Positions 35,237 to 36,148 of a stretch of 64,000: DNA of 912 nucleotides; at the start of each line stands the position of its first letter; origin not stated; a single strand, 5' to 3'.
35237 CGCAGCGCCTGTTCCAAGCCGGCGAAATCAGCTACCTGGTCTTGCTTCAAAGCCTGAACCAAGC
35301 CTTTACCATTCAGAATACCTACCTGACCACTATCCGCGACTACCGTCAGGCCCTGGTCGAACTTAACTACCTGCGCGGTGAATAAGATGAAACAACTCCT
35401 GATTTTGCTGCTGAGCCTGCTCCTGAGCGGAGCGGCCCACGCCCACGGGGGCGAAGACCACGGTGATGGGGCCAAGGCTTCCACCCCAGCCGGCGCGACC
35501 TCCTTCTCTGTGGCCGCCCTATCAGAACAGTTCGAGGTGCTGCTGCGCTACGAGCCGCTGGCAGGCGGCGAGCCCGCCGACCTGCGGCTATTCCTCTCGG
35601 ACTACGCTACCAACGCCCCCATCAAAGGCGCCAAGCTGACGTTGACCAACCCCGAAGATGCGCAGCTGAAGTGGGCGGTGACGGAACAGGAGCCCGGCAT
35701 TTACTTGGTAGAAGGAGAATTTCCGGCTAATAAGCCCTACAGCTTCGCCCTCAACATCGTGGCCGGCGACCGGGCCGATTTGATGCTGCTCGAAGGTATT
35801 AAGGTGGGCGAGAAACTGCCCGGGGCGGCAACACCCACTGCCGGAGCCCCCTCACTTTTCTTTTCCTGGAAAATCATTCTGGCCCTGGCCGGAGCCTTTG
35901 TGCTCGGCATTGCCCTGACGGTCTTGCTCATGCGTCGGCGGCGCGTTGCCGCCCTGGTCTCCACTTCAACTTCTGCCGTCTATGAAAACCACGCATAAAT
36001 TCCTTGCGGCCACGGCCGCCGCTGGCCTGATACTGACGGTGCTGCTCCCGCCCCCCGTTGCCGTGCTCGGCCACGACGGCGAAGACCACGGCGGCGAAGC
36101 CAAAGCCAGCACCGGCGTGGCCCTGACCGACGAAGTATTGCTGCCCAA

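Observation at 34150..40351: HME-RND efflux operon with an uncharacterised fourth gene whose N-terminal His/Asp motif recurs in the adaptor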

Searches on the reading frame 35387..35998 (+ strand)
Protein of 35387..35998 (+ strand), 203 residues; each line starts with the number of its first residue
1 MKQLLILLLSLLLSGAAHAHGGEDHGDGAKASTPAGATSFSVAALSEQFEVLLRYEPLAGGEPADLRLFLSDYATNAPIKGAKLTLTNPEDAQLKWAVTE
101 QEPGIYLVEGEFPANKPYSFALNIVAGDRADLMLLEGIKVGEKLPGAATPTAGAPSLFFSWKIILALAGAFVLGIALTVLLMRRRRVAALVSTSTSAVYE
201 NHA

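Call 3: search_protein_families(library=pfam, proteins=[window:35387-35998:+], max_evalue=1)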
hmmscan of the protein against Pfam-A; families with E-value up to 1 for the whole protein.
window:35387-35998:+ (203 aa): 2 families
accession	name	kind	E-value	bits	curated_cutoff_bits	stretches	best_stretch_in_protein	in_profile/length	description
PF08338.16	DUF1731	-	0.055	13.7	27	1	119-140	3-23/47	Domain of unknown function (DUF1731)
PF02076.21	STE3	-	0.062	13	29.2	1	156-198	152-194/292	Pheromone A receptor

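Call 4: search_protein_families(library=ncbifam, proteins=[window:35387-35998:+], max_evalue=1)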
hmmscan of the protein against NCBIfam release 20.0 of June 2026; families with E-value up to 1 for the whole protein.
window:35387-35998:+ (203 aa): 2 families
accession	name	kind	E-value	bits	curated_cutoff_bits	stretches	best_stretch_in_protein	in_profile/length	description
NF058595.1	invert_tail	domain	0.00025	21.4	37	1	4-48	58-101/113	lipo-invert putative C-terminal anchoring domain-containing protein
NF051455.1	Rv0901_ArfC_N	equivalog_domain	0.012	15.6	32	1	170-185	9-24/31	channel accessory protein ArfC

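Call 5: find_homologous_proteins(query=window:35387-35998:+, max_evalue=0.001)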
Query window:35387-35998:+ (203 aa): 279 proteins with E <= 0.001 among 7746 candidates; the best 120 are listed.
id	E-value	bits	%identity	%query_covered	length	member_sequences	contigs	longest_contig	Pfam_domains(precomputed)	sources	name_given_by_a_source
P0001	1.4e-124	431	100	100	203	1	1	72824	-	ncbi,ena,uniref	ncbi:hypothetical protein [uncultured Hymenobacter sp.]|uniref:hypothetical protein n=1 Tax=uncultur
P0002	4.8e-105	367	87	100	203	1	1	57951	-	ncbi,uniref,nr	ncbi:hypothetical protein [Hymenobacter sp. IS2118]|uniref:hypothetical protein n=1 Tax=Hymenobacter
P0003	1.8e-103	362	85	100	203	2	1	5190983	-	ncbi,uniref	ncbi:hypothetical protein [Hymenobacter sp. 102]|uniref:hypothetical protein n=1 Tax=Hymenobacter sp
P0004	1.7e-102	359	85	100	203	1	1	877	-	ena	-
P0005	3.2e-102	358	85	100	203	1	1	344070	-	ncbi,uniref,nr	ncbi:hypothetical protein LGH70_16530 [Hymenobacter sp. BT635]|uniref:CopC domain-containing protein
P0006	4.3e-101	354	84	100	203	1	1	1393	-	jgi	jgi:hypothetical protein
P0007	2.0e-100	352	85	98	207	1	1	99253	-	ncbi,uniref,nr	ncbi:hypothetical protein [Hymenobacter pini]|uniref:hypothetical protein n=1 Tax=Hymenobacter pini 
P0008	4.9e-100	351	83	94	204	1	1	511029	-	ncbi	ncbi:hypothetical protein GCM10027048_19890 [Hymenobacter coalescens]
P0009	7.9e-100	350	83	100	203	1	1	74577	-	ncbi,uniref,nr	ncbi:hypothetical protein [Hymenobacter sp. IS2118]|uniref:hypothetical protein n=1 Tax=Hymenobacter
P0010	2.5e-99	348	82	91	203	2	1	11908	-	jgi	jgi:hypothetical protein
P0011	4.9e-99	347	84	94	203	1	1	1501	-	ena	-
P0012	5.6e-99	347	84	94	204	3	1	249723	-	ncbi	ncbi:hypothetical protein GCM10027346_36830 [Hymenobacter seoulensis]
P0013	6.3e-99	347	82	100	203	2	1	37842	-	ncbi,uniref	ncbi:hypothetical protein GCM10022406_03950 [Hymenobacter algoricola]|uniref:CopC domain-containing 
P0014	6.7e-99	347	82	100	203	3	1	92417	-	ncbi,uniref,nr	ncbi:hypothetical protein J7E24_16010 [Hymenobacter sp. ISL-91]|uniref:hypothetical protein n=1 Tax=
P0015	6.9e-99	347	80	100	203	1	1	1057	-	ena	-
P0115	7.5e-81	288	70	92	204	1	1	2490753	-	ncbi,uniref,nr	ncbi:hypothetical protein [Hymenobacter metallicola]|uniref:CopC domain-containing protein n=1 Tax=H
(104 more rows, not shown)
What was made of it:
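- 35387..35998 (+): X, 203 aa: the detached N-terminal module of a long adaptor. It consists of a signal peptide, a His arm, a YtkA-like Ig domain and a C-terminal TM anchor. 279 close homologues (call 5).
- On CopC/CrdA-type copper chaperones, for X: UniRef labels some homologues 'CopC domain-containing' (call 5).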

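Call 8: search_solved_structures(query=window:35387-35998:+, max_evalue=10, show_alignments=3)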
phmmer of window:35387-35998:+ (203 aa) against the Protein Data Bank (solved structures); distinct sequences matched with E-value up to 10: 7.
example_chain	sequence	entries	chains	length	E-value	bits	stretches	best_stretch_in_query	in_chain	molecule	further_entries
4la1_A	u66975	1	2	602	0.44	13.2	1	43-122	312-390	Thioredoxin glutathione reductase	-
22ey_A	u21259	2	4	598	0.44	13.2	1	43-122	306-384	thioredoxin-disulfide reductase (NADPH) | thioredoxin-disulfide reductase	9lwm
22fc_A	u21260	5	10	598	0.44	13.2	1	43-122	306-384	thioredoxin-disulfide reductase (NADPH) | thioredoxin-disulfide reductase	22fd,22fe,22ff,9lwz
2v6o_A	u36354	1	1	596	0.65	12.7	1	43-120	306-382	THIOREDOXIN GLUTATHIONE REDUCTASE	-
8pdd_A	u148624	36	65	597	0.66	12.7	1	43-120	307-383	Thioredoxin glutathione reductase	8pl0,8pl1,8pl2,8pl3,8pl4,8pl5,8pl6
3h4k_A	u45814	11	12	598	0.66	12.7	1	43-120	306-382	Thioredoxin glutathione reductase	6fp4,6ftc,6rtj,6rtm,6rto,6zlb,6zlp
2x8c_A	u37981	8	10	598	0.66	12.7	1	43-120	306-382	THIOREDOXIN GLUTATHIONE REDUCTASE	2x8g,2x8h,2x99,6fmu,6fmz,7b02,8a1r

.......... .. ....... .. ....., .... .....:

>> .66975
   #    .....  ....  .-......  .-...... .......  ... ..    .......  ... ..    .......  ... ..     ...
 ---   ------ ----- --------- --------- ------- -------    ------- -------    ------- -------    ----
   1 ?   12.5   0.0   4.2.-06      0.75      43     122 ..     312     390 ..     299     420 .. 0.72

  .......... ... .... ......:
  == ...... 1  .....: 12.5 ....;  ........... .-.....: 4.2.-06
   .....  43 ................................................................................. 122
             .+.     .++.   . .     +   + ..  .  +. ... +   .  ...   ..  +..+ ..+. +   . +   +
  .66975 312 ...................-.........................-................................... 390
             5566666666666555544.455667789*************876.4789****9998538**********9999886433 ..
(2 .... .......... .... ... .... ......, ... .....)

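Call 12: find_encoding_contigs(protein=P0115, flank=6000, max_places=3)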
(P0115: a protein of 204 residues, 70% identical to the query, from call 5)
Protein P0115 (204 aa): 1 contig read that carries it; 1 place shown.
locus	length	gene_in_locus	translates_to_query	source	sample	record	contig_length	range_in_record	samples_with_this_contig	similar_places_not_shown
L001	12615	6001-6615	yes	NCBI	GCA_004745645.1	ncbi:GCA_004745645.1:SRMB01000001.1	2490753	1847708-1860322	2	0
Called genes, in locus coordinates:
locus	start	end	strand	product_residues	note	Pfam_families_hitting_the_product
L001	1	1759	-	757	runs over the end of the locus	PF00403:HMA, PF00122:E1-E2_ATPase, PF00702:Hydrolase, PF08282:Hydrolase_3 (faint)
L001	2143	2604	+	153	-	-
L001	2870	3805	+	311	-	PF19335:HMBD, PF13115:YtkA (faint)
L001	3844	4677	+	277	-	PF13628:DUF4142, PF03713:DUF305, PF19335:HMBD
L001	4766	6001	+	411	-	PF02321:OEP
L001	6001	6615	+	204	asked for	-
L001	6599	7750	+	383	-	PF25919:BSH_CusB (faint), PF25997:BSH_YhbJ (faint), PF25917:BSH_RND, PF25973:BSH_CzcB (weak), PF25975:CzcB_C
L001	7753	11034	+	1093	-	PF00873:ACR_tran, PF03176:MMPL (faint), PF02355:SecD_SecF_C (faint)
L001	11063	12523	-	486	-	PF27765:UCP032817-like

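Call 13: search_protein_representatives(protein=window:35387-35998:+)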
Query: 203 residues. Proteins with E-value up to 0.001 (for the whole library): 624; up to 1e-10: 220; up to 1e-30: 11. The best 150 are listed.
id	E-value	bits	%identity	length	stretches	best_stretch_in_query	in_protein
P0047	7.6e-96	335.4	84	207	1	1-193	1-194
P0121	2.2e-57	209.9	58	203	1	4-190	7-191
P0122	1.6e-43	164.8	45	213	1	8-194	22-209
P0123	5.7e-39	149.9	39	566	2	1-201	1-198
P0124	6.4e-37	143.2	44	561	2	1-183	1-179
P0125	1.6e-35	138.7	46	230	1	4-186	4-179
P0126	4.7e-34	133.9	40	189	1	4-185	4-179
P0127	4.0e-33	130.8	41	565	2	3-188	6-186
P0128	1.0e-32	129.5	43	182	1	6-184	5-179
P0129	4.2e-32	127.5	43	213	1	5-186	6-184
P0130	6.7e-31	123.6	45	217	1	5-169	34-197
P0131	2.5e-30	121.7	38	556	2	5-187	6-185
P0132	4.9e-30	120.8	40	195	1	5-188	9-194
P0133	1.2e-29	119.5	42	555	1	4-185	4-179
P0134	2.2e-29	118.6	42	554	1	4-192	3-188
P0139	2.9e-26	108.5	34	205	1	8-186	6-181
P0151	3.3e-24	101.7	33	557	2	8-187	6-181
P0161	9.0e-23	97.1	41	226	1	8-188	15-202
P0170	2.2e-21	92.6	37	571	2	4-188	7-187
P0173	4.0e-21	91.7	38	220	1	3-188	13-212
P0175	6.2e-21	91.1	37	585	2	16-189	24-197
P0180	1.6e-20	89.7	43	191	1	10-196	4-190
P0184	2.0e-19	86.2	35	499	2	6-187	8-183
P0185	2.1e-19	86.1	36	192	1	4-186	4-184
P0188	3.6e-19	85.3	34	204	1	1-194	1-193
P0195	1.0e-18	83.9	44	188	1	6-168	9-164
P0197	1.4e-18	83.4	40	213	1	5-153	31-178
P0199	2.0e-18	82.9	35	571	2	6-186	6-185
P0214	2.4e-17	79.4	39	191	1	7-189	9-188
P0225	2.4e-16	76.1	44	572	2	6-193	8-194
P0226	3.0e-16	75.8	33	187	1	14-186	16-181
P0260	4.3e-14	68.8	37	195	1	3-173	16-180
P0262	8.4e-14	67.8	38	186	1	4-177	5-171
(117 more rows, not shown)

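Call 19: find_homologous_proteins(query=A1, max_evalue=0.001)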
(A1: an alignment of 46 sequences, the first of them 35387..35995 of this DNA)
Query A1 (46 sequences) (203 aa, profile of the alignment): 384 proteins with E <= 0.001 among 8000 candidates; the best 120 are listed.
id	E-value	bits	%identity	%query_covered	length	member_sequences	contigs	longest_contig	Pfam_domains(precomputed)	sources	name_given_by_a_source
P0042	5.2e-67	243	82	91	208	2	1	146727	-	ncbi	ncbi:hypothetical protein GCM10027511_32590 [Hymenobacter humi]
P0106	1.0e-66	242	78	90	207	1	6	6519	-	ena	-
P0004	2.3e-66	241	85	100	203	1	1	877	-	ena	-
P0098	2.4e-66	241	80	91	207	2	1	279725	-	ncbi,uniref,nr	ncbi:hypothetical protein MON38_20630 [Hymenobacter sp. DH14]|uniref:CopC domain-containing protein 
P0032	3.7e-66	240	83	91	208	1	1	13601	-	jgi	jgi:hypothetical protein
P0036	7.3e-66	239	83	91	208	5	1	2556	-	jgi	-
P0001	7.6e-66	239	100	100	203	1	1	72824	-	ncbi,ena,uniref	ncbi:hypothetical protein [uncultured Hymenobacter sp.]|uniref:hypothetical protein n=1 Tax=uncultur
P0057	7.6e-66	239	82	89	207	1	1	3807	-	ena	-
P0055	8.3e-66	239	84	85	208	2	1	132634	-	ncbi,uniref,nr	ncbi:hypothetical protein [Hymenobacter persicinus]|uniref:Copper resistance protein CopC n=1 Tax=Hy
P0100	9.5e-66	239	78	91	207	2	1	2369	-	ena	-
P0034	1.0e-65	239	82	98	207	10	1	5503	-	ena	-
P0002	1.1e-65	239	87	100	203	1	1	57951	-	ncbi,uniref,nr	ncbi:hypothetical protein [Hymenobacter sp. IS2118]|uniref:hypothetical protein n=1 Tax=Hymenobacter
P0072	1.3e-65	238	81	98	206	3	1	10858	-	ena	-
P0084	1.4e-65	238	80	91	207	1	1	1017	-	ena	-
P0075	1.7e-65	238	81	98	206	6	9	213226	-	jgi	jgi:hypothetical protein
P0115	9.6e-63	229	70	92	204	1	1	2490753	-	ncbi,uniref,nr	ncbi:hypothetical protein [Hymenobacter metallicola]|uniref:CopC domain-containing protein n=1 Tax=H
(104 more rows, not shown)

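Call 22: find_related_loci(query=A2, collection=genome_contigs, flank=6000)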
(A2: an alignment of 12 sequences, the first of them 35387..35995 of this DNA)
Query A2 (203 aa) in genome_contigs; peptide patterns used: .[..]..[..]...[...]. (x = any residue, [..] = any of these).
107 stretches matched a pattern; 99 encode a relative of the query (tblastn E <= 1e-3); the best 80 are kept; 80 distinct loci.
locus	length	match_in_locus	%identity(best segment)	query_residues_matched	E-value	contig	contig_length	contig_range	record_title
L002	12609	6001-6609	87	1-203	3e-102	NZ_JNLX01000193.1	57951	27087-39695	Hymenobacter sp. IS2118 contig_194, whole genome shotgun sequence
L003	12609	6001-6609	85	1-203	5e-100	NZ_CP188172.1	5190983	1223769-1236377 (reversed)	Hymenobacter sp. 102 chromosome, complete genome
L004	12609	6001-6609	82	1-203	1e-97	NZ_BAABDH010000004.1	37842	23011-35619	Hymenobacter algoricola strain JCM 17214 sequence004, whole genome shotgun sequence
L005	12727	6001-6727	83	1-203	3e-96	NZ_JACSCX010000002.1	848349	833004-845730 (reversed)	Hymenobacter sp. BT190 NODE_2_length_848349_cov_45.402234, whole genome shotgun sequence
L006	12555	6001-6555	82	14-198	5e-96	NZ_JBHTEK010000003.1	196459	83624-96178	Hymenobacter humi strain JCM 19635 tig00000046, whole genome shotgun sequence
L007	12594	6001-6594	85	1-198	8e-95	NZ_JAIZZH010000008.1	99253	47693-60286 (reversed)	Hymenobacter pini strain BT728 NODE_8_length_99253_cov_66.074554, whole genome shotgun sequence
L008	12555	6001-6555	81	14-198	2e-94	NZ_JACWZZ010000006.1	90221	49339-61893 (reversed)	Hymenobacter duratus strain BT646 NODE_6_length_90221_cov_48.596046, whole genome shotgun sequence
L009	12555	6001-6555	81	14-198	2e-94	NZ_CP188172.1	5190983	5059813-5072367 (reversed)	Hymenobacter sp. 102 chromosome, complete genome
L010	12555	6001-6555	81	14-198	2e-94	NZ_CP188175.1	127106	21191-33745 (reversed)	Hymenobacter sp. 102 plasmid unnamedC, complete sequence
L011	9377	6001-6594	81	1-198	7e-94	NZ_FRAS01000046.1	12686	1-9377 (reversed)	Hymenobacter psychrotolerans DSM 18569, whole genome shotgun sequence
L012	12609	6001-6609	82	1-203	1e-93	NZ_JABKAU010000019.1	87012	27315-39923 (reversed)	Hymenobacter lapidiphilus strain P5342 Hymenobacter_lapidiphilus_P5342_contig_19, whole genome shotgun sequence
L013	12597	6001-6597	80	1-203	1e-93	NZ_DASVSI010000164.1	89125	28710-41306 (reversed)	MAG: Hymenobacter sp. isolate SMAG_U3258 k141_306679, whole genome shotgun sequence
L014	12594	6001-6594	80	1-198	2e-93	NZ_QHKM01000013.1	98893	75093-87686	Hymenobacter edaphi strain NL NODE_13_length_98893_cov_15.730484, whole genome shotgun sequence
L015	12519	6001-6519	84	14-186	2e-93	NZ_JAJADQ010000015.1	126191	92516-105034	Hymenobacter nitidus strain BT635 NODE_15_length_126191_cov_27.539163, whole genome shotgun sequence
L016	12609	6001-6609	84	1-203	2e-93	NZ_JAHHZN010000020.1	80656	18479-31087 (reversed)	Hymenobacter piscis strain NST-14 contig00020, whole genome shotgun sequence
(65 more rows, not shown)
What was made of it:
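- X is intact and 57-87% identical across about 80 Hymenobacter loci (calls 5, 22).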

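Call 23: list_cluster_members(proteins=[P0123, P0124, P0127, P0131, P0170, P0175, P0199, P0225, P0151, P0184])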
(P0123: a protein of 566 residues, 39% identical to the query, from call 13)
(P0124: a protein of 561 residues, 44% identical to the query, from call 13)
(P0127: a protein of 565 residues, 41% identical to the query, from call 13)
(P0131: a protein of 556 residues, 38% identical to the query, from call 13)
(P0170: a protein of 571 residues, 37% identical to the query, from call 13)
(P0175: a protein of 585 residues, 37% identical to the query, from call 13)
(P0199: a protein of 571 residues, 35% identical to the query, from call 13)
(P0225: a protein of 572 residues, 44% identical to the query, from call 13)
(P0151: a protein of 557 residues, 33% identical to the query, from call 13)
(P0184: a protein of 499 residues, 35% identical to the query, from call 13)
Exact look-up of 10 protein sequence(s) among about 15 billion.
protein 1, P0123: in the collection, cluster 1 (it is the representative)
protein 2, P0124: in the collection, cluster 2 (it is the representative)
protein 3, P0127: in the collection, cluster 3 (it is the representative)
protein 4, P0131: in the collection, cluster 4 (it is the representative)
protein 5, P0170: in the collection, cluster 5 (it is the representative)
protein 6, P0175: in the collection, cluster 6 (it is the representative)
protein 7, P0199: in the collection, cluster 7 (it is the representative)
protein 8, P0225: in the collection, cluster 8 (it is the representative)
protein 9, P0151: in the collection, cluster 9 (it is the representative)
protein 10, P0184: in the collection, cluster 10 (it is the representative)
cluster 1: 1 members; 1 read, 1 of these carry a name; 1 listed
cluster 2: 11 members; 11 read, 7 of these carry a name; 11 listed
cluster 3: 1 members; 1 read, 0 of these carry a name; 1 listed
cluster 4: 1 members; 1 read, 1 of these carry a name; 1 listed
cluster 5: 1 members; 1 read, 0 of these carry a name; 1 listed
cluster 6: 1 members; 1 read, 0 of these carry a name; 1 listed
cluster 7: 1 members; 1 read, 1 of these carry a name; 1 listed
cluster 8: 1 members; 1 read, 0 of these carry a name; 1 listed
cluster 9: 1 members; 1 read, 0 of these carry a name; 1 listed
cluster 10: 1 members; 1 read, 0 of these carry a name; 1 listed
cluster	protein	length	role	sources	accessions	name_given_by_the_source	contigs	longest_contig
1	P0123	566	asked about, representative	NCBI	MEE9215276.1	MAG: efflux RND transporter periplasmic adaptor subunit [Thermodesulfobacteriota ...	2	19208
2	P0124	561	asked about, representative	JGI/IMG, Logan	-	RND family efflux transporter MFP subunit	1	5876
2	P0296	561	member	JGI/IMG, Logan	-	RND family efflux transporter MFP subunit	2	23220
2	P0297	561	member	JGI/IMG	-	RND family efflux transporter MFP subunit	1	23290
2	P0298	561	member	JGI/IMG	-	RND family efflux transporter MFP subunit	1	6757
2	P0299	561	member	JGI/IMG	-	RND family efflux transporter MFP subunit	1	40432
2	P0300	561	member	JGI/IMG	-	RND family efflux transporter MFP subunit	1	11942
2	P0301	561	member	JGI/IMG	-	RND family efflux transporter MFP subunit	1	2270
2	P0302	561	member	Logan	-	-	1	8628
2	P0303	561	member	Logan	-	-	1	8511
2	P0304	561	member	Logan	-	-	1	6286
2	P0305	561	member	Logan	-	-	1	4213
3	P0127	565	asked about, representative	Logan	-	-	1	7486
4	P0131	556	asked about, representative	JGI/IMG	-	membrane fusion protein, heavy metal efflux system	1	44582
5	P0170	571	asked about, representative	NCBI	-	-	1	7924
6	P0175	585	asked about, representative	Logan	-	-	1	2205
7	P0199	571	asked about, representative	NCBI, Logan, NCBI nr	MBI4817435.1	MAG: efflux RND transporter periplasmic adaptor subunit [Deltaproteobacteria bacterium] | efflux RND transporter periplasmic adaptor subunit [Deltaproteobacteria bacterium]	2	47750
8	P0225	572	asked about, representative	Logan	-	-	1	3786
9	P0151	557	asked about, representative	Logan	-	-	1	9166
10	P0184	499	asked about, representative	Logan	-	-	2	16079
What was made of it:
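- Sources name the fusions 'efflux RND transporter periplasmic adaptor subunit' (call 23).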

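Call 28: predict_structure(alignment_id=A1)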
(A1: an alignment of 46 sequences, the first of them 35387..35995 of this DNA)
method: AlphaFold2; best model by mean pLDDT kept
length: 203 residues; sequences in the alignment: 46
mean_pLDDT: 87.5   pTM: 0.63
mean pLDDT of the five models: 87.5, 87.5, 87.1, 86.6, 85.8
residues with pLDDT >= 90: 126; 70-90: 39; 50-70: 38; < 50: 0
segments of 3 or more residues with pLDDT < 50: none
pLDDT, mean of each block of 10 residues (from residue 1): 84 68 59 78 98 98 98 98 98 98 98 98 98 98 77 64 92 96 87 74 59
secondary structure, 60 per line:
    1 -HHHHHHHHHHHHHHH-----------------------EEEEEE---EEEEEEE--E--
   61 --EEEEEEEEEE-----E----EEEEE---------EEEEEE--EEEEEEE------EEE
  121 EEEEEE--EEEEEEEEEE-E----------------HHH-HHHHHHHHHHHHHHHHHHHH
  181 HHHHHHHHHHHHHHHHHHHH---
elements in order: H2-16 E40-45 E49-55 E63-72 E83-87 E97-102 E105-111 E118-126 E129-138 H161-200
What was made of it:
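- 35387..35998 (+): AF2 pLDDT 87.5 (call 28).
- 35504..35806 (+): X Ig-like beta-sandwich (residues 40-140), distantly YtkA-like. Eight strands at pLDDT about 98 (call 28).
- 35867..35944 (+): X C-terminal TM anchor (residues 161-182) followed by RRRR, which faces the cytoplasm. Helix 161-200 in the model (call 28).
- On CusF family, for X: The model is an eight-strand Ig-like sandwich (call 28).
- Checked: The beta-rich body is residues 40-140: eight strands at pLDDT about 98 (call 28).
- Ig-like sandwich at pLDDT 98 (call 28). The Ig domain models at pLDDT 98 (call 28).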
